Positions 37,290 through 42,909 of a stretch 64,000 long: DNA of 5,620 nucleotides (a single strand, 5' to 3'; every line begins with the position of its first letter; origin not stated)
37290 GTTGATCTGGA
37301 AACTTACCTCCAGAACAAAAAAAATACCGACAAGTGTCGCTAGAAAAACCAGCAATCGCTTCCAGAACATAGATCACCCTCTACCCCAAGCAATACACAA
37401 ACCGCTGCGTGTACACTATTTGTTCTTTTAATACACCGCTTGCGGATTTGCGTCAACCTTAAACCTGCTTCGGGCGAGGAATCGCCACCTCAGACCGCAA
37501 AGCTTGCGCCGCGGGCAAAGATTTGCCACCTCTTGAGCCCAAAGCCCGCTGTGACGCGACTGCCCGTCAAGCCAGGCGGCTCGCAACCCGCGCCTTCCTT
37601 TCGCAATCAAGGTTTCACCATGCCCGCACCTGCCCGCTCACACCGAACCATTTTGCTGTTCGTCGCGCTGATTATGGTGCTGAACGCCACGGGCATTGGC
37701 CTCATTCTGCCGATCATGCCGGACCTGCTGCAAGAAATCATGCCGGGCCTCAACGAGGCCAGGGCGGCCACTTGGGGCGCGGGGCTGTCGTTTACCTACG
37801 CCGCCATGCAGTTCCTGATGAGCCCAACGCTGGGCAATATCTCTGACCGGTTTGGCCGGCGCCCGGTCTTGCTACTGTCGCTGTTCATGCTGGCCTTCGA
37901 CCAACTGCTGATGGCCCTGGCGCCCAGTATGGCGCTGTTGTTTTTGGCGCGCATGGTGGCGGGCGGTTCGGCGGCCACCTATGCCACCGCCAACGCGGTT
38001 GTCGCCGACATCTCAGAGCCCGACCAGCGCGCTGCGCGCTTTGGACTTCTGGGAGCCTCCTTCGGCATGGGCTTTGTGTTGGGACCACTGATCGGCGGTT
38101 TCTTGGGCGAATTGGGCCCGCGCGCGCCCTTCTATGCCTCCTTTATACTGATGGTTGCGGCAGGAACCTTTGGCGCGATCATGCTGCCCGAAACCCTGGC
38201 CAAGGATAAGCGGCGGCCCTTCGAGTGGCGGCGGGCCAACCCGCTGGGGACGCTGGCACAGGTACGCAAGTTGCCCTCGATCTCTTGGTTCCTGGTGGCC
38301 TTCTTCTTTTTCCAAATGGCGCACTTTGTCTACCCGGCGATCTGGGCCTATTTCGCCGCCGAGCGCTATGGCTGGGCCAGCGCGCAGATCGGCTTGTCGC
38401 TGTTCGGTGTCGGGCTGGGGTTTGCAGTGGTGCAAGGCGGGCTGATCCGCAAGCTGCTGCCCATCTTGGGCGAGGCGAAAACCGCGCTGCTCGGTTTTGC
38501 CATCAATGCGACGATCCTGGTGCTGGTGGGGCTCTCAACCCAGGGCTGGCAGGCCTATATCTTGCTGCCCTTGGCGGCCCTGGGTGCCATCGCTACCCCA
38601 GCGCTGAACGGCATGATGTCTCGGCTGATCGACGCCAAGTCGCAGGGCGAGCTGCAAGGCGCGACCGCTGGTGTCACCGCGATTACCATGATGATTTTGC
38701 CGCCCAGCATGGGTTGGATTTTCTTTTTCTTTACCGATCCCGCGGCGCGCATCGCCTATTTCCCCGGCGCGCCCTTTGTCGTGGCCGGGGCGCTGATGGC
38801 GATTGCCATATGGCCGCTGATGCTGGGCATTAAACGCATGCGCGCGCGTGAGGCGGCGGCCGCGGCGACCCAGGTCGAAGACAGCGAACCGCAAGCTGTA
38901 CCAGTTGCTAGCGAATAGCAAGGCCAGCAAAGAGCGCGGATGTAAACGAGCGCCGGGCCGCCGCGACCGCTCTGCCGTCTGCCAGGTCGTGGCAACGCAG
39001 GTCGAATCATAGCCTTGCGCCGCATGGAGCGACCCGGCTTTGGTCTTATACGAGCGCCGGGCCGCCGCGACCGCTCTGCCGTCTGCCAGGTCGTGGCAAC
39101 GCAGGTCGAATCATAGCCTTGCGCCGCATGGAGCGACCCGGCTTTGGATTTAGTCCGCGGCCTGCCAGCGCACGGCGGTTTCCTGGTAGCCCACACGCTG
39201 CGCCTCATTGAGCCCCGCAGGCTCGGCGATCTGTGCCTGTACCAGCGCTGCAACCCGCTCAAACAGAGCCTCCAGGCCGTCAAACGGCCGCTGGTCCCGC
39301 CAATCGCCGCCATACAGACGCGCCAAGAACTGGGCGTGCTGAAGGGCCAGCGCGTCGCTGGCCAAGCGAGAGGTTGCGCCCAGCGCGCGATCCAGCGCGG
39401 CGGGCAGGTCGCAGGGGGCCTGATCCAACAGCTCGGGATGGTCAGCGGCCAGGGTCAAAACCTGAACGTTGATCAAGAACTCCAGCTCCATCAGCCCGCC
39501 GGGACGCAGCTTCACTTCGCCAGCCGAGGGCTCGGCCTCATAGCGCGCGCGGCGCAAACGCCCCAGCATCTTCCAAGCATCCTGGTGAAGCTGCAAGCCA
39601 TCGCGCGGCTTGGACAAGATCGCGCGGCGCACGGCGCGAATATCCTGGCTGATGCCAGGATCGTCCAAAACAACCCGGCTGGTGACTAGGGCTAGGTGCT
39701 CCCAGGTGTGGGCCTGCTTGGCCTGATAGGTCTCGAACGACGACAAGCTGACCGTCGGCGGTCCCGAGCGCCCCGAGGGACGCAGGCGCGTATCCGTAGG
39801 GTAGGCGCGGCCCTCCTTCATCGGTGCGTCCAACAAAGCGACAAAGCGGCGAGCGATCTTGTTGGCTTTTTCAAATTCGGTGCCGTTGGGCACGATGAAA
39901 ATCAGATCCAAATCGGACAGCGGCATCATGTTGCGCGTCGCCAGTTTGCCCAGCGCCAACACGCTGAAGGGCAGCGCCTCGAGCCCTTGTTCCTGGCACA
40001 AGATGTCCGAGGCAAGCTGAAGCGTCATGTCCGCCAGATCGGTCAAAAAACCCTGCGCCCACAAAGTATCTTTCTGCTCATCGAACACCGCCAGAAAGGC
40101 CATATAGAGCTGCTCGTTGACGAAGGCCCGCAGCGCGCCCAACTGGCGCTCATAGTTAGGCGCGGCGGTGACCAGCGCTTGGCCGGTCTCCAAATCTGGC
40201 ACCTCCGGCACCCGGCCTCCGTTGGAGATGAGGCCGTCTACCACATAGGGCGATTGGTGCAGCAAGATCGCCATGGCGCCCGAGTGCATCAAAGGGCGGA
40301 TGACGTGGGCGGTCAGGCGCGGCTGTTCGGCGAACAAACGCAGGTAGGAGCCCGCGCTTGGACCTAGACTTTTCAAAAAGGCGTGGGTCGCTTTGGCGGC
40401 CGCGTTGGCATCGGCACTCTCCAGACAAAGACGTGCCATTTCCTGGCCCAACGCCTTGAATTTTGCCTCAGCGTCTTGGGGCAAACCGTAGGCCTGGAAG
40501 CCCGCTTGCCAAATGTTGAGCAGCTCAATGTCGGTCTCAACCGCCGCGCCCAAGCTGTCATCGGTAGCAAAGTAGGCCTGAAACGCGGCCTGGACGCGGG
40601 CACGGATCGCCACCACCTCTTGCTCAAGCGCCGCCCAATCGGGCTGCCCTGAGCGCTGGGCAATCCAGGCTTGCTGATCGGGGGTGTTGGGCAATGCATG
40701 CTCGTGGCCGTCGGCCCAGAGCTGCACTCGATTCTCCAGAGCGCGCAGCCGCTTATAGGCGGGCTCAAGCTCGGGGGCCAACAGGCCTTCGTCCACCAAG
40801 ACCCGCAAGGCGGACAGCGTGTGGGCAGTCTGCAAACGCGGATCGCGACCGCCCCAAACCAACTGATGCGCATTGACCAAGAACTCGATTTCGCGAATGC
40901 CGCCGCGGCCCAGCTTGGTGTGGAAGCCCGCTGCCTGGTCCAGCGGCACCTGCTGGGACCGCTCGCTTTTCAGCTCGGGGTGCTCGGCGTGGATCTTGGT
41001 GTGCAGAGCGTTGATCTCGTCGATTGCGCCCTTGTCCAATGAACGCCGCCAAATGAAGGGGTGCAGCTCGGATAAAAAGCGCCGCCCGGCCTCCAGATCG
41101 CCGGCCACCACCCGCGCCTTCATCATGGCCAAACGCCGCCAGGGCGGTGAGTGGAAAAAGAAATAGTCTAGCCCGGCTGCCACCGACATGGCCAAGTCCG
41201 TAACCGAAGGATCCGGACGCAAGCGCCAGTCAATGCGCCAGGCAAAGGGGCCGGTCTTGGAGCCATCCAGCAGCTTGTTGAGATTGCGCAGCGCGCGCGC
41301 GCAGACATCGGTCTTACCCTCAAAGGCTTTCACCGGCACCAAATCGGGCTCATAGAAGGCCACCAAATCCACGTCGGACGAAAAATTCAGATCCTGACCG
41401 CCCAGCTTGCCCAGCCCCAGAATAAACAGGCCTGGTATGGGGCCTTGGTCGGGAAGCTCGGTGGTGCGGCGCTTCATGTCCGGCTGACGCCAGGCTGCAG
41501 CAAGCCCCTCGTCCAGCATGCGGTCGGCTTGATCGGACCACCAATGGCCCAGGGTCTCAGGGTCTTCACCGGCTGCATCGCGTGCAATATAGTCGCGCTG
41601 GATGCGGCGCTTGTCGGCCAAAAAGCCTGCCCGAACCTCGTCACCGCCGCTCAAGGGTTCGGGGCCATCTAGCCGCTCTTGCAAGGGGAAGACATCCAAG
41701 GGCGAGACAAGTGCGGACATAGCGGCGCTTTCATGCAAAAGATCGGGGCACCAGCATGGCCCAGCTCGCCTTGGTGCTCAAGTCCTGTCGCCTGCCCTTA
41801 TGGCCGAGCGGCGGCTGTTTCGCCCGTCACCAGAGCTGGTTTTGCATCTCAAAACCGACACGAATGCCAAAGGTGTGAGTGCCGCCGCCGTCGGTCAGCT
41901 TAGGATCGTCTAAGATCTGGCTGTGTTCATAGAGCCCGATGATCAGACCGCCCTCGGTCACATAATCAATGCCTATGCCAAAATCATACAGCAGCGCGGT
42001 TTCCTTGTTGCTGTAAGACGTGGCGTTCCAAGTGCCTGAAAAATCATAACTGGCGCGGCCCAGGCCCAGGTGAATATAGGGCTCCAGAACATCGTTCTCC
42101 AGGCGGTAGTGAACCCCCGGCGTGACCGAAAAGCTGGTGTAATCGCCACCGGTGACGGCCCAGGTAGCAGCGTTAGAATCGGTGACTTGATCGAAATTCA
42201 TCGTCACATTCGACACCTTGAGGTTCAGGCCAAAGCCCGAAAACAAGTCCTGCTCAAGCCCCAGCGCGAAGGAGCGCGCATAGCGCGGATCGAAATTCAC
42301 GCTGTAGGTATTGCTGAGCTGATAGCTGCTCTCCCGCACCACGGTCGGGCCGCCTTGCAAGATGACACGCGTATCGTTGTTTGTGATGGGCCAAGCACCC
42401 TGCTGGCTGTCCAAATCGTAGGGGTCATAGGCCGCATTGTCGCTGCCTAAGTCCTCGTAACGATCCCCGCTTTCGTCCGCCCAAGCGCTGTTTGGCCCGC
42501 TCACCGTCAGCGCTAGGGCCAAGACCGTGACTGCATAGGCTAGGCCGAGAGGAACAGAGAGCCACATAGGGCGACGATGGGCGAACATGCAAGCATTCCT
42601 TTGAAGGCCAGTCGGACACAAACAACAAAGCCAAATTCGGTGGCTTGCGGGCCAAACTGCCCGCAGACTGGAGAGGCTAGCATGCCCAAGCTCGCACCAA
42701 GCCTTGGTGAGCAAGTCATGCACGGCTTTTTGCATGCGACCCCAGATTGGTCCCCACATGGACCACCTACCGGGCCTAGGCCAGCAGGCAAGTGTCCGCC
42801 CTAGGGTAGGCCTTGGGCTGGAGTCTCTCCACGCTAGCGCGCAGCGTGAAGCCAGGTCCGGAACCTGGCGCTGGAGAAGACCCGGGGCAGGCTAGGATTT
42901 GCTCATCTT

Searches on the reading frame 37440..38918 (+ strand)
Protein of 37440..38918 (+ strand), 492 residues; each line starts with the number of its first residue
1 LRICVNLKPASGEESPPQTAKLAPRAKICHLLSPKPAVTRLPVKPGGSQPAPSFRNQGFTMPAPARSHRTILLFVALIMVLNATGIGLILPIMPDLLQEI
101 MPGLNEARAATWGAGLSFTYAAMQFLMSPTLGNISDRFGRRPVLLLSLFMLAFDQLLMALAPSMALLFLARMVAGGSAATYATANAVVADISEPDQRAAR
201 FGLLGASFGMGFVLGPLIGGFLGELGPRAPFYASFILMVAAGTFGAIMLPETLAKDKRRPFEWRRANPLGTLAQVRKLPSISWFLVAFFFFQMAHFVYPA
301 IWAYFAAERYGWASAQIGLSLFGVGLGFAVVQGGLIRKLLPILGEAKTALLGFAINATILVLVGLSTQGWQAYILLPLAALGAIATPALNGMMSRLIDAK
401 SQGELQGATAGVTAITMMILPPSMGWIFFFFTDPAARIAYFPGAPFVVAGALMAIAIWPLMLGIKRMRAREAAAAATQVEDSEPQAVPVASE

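Call 4: search_protein_families(library=pfam, proteins=[window:37440-38918:+], max_evalue=1)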
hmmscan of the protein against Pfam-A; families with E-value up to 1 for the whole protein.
window:37440-38918:+ (492 aa): 2 families
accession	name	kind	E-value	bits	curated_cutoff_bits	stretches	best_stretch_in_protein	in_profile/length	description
PF07690.21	MFS_1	-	1.9e-40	139.3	33.4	2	76-420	2-346/347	Major Facilitator Superfamily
PF11700.14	ATG22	-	0.065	12.4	24.1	1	271-324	277-330/482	Vacuole effluxer Atg22 like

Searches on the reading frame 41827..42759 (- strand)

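Call 92: search_protein_families(library=pfam, proteins=[window:41827-42759:-], max_evalue=0.001)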
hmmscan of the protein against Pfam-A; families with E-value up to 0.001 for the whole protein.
window:41827-42759:- (310 aa): 1 family
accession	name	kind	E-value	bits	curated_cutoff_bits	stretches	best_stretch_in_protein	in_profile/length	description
PF13505.12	OMP_b-brl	-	0.00031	21.4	28.7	0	161-302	43-172/175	Outer membrane protein beta-barrel domain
